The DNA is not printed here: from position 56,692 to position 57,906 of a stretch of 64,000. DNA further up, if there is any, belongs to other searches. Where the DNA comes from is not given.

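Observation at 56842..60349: Hachiman-like HamA/HamB pair at the distal end of the island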

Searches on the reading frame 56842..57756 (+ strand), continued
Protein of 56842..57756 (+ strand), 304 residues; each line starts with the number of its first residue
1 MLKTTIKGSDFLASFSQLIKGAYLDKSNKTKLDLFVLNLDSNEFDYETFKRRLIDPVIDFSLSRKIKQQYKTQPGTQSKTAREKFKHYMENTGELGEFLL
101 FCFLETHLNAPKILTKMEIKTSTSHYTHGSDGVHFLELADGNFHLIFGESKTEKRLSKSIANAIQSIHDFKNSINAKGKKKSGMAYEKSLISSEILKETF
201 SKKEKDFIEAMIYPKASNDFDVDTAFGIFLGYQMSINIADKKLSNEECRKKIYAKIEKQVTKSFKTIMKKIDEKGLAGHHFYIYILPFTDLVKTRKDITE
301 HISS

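Call 38: predict_structure(alignment_id=A2)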
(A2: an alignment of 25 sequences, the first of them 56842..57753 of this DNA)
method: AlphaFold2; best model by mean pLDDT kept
length: 304 residues; sequences in the alignment: 25
mean_pLDDT: 67.6   pTM: 0.71
mean pLDDT of the five models: 67.6, 66.1, 63.6, 62.8, 44.1
residues with pLDDT >= 90: 21; 70-90: 111; 50-70: 124; < 50: 48
segments of 3 or more residues with pLDDT < 50: 1-9, 115-130, 174-192, 219-222
pLDDT, mean of each block of 10 residues (from residue 1): 38 79 87 84 63 64 67 66 66 60 62 47 36 64 66 75 77 46 39 57 70 54 68 81 85 91 90 86 82 75 72
secondary structure, 60 per line:
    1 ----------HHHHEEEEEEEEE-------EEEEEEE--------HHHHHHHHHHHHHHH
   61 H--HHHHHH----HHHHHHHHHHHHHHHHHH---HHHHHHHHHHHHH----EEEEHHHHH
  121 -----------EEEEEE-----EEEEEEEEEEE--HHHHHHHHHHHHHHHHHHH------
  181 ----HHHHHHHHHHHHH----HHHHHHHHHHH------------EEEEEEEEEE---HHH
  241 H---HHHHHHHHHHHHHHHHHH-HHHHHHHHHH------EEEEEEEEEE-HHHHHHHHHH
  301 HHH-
elements in order: H11-14 E15-23 E31-37 H46-61 H64-69 H74-91 H95-107 E112-115 H116-120 E132-137 E143-153 H156-174 H185-197 H202-212 E225-234 H238-241 H245-262 H264-273 E280-289 H291-303

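Call 40: fold_search(model_id=the predicted structure, library=pdb)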
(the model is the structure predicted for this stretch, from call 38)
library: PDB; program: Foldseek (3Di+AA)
matches with E <= 10: 225; with E <= 0.001: 3
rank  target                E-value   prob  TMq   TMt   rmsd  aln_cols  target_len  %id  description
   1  8vxy_A                3.4e-06  1.00  0.40  0.47   8.2       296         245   10  Structure of HamA(E138A,K140A)B-plasmid DNA complex from the Escherichia coli Hachiman defense system (released 2024-03-13)
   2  8vx9_A                1.2e-04  1.00  0.42  0.47   8.3       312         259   12  Structure of HamAB apo complex from the Escherichia coli Hachiman defense system (released 2024-03-13)
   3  8zue_A                2.1e-04  1.00  0.49  0.32   7.6       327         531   12  cryo-electron microscopy (cryo-EM) structure of the Hachiman defense system from Escherichia coli (released 2025-03-26)
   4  9pxy_A                9.7e-02  0.08  0.15  0.14  24.2       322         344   12  Primed-state naloxone-mu opioid receptor-Gi GDPbS complex (rebound) (released 2025-11-12)
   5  1wte_MODEL_1_A        2.3e-01  0.15  0.21  0.23  19.2       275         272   11  Crystal structure of type II restrcition endonuclease, EcoO109I complexed with cognate DNA (released 2004-12-14)
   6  1wtd_A                4.6e-01  0.14  0.24  0.27  15.2       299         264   10  Crystal structure of type II restrcition endonuclease, EcoO109I DNA-free form (released 2004-12-14)
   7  1mjh_B                5.4e-01  0.12  0.13  0.23   9.5        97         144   15  Structure-based assignment of the biochemical function of hypothetical protein MJ0577: A test case of structural genom (released 1998-12-23)
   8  1wtd_B                6.8e-01  0.08  0.20  0.22  18.6       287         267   10  Crystal structure of type II restrcition endonuclease, EcoO109I DNA-free form (released 2004-12-14)
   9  6wam_A                8.6e-01  0.06  0.15  0.11  11.6       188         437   12  Structure of Acinetobacter baumannii Cap4 SAVED/CARF-domain containing receptor (released 2020-06-17)
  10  6vm6_C                9.1e-01  0.04  0.14  0.11  11.5       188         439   12  Structure of Acinetobacter baumannii Cap4 SAVED/CARF-domain containing receptor with the cyclic trinucleotide 2'3'3'-c (released 2020-06-17)
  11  8xxr_A                9.1e-01  0.04  0.13  0.16  15.2       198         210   11  Structure of CXCR2 bound to CXCL6 (CXCR2-CXCL6-Go Full map) (released 2025-01-15)
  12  8xxx_A                9.7e-01  0.03  0.13  0.16  15.2       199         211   10  Structure of CXCR2 bound to CXCL6 (Composite map) (released 2025-01-15)
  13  4n1a_B                1.0e+00  0.04  0.14  0.09  18.8       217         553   10  Thermomonospora curvata EccC (ATPases 2 and 3) in complex with a signal sequence peptide (released 2015-02-11)
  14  6vm6_F                1.3e+00  0.06  0.17  0.13   9.8       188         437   12  Structure of Acinetobacter baumannii Cap4 SAVED/CARF-domain containing receptor with the cyclic trinucleotide 2'3'3'-c (released 2020-06-17)
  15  6vm6_E                1.4e+00  0.04  0.15  0.11  11.6       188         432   12  Structure of Acinetobacter baumannii Cap4 SAVED/CARF-domain containing receptor with the cyclic trinucleotide 2'3'3'-c (released 2020-06-17)
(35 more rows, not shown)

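Call 56: search_protein_families(library=phrogs, proteins=[window:56842-57756:+], max_evalue=0.001)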
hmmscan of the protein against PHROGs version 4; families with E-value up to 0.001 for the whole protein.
window:56842-57756:+ (304 aa): 1 family
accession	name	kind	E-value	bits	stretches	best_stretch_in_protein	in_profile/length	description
phrog_34286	-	unknown function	3.1e-19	70.4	1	14-295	22-304/313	-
